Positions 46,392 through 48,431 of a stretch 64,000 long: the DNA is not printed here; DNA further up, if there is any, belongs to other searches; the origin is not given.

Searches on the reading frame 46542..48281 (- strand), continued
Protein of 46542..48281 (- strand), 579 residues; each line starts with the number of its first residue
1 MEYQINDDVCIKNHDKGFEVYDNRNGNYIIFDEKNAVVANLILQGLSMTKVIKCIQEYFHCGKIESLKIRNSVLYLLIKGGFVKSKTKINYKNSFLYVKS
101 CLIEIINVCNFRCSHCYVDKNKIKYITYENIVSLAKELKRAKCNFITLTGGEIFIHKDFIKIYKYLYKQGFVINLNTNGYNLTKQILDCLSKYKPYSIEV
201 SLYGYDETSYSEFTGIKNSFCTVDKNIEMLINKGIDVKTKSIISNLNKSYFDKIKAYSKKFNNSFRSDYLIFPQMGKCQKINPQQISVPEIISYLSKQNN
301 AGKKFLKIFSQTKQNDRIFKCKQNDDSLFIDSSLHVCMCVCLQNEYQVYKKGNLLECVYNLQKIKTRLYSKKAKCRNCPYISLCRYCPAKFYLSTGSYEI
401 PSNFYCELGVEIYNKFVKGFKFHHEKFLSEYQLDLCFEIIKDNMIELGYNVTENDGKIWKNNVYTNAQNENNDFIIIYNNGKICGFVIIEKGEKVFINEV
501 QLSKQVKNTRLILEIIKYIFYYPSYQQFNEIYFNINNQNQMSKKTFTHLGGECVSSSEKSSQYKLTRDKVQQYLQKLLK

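Call 52: search_solved_structures(query=A1, max_evalue=0.001, show_alignments=3)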
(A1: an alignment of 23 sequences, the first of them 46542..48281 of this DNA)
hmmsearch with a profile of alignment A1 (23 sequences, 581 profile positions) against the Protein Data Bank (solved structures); distinct sequences matched with E-value up to 0.001: 21.
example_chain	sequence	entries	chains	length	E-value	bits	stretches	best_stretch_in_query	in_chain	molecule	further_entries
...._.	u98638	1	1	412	1.4e-21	80.1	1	23-262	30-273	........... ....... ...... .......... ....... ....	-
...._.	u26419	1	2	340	4.4e-11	45.4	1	98-277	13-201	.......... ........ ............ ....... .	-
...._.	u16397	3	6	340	9.3e-11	44.3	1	102-277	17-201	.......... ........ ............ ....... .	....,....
8hzv_A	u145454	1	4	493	2.1e-08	36.5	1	108-232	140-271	Radical S-Adenosyl-L-methionine Enzyme DesII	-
8hzy_A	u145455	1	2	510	2.2e-08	36.4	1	108-232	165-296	DesII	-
7tol_A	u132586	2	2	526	2e-07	33.3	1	93-193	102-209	glycerol dibiphytanyl glycerol tetraether - macrocyclic archaeol synthase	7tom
7n7h_A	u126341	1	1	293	2.9e-06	29.5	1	105-191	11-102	VIPERIN-LIKE ENZYME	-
7vob_C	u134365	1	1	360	1.2e-05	27.4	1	103-243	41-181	Cytosylglucuronate decarboxylase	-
7voc_C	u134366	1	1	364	1.2e-05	27.4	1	103-243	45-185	Cytosylglucuronate decarboxylase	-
9dfu_A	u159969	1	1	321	7.9e-05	24.7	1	105-189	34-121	Radical SAM core domain-containing protein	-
9dfn_A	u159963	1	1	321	9.7e-05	24.4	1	106-189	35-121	Radical SAM core domain-containing protein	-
7wx5_A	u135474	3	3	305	0.00012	24.1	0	470-559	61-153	N-acetyltransferase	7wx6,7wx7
5vsl_A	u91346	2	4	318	0.00015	23.8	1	104-188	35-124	Radical S-adenosyl methionine domain-containing protein 2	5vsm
6q2p_A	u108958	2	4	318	0.00015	23.8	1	104-188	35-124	Radical S-adenosyl methionine domain-containing protein 2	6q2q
4ua3_A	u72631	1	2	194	0.00017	23.6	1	428-564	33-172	Uncharacterized N-acetyltransferase C825.04c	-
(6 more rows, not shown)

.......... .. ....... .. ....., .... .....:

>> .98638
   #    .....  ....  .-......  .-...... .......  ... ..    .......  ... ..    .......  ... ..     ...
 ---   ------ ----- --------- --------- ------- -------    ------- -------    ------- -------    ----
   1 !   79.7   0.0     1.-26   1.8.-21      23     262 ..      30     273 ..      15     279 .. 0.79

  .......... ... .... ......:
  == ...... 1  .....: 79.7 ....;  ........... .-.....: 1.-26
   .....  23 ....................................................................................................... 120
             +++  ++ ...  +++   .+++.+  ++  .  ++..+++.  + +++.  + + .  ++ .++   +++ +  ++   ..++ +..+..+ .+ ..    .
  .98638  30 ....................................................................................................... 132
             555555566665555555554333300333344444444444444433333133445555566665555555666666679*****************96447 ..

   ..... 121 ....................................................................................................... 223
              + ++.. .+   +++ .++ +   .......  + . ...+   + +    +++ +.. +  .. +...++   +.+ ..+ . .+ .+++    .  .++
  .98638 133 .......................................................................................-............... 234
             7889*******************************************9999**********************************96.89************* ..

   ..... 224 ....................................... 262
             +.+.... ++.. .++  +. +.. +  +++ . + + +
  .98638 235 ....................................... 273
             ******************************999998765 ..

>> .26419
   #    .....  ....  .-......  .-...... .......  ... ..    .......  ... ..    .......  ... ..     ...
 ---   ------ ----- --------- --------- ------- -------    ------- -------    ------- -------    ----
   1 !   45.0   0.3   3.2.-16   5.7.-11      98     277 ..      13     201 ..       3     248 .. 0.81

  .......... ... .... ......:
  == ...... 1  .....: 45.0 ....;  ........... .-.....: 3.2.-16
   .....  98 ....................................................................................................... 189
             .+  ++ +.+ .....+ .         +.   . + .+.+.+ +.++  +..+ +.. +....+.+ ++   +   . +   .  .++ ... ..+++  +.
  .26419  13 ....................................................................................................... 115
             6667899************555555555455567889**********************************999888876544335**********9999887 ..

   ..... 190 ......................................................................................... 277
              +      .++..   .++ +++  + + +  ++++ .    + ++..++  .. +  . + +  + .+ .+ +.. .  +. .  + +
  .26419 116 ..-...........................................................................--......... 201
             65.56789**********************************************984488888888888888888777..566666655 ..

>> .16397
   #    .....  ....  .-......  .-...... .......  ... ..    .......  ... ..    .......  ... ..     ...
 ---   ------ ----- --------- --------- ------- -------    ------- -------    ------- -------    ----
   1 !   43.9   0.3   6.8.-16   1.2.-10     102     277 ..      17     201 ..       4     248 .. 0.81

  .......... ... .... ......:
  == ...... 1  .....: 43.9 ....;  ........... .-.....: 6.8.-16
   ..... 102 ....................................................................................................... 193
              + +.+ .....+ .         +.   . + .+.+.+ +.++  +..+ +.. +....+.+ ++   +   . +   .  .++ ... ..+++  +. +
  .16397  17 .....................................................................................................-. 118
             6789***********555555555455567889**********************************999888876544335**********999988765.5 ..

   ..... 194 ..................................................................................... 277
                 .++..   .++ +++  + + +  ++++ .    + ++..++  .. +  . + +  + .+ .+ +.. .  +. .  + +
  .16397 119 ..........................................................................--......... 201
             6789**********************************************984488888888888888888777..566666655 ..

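Call 67: search_protein_representatives(alignment_id=A1)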
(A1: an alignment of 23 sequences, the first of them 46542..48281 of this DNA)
Query: 23 sequences, 581 profile positions. Proteins with E-value up to 0.001 (for the whole library): 59791; up to 1e-10: 20366; up to 1e-30: 2446. The best 150 are listed.
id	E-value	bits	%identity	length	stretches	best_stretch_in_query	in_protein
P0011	2.7e-236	802.3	-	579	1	1-580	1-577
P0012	2.9e-235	798.9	-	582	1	1-580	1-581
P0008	6.5e-223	758.1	-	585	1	1-581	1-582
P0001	2.4e-221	752.9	-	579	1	1-579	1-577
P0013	2.1e-220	749.8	-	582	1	1-580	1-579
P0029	1.6e-198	677.6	-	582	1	1-576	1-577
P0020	1.7e-198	677.4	-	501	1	1-509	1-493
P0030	8.1e-198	675.2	-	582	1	1-579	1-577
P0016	1.7e-183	628.0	-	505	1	1-522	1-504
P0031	5.1e-173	593.3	-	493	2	1-433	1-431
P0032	2.6e-168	577.8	-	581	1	12-578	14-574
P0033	1.6e-148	512.4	-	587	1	4-578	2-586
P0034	1.3e-134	466.5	-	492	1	89-578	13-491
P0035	2.0e-132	459.3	-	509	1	91-576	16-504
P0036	6.6e-131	454.3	-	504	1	83-578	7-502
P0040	1.4e-111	390.5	-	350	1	92-418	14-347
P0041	3.0e-110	386.1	-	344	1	88-417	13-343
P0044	2.3e-103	363.3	-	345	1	92-415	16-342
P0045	5.3e-85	302.7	-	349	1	91-415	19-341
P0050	4.6e-78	279.8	-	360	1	79-418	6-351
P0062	8.1e-71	255.9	-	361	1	101-412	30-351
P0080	7.9e-67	242.7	-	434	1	93-418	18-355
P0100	2.1e-64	234.7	-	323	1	108-412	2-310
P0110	2.0e-63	231.5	-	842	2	11-419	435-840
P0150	6.3e-60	219.9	-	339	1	89-412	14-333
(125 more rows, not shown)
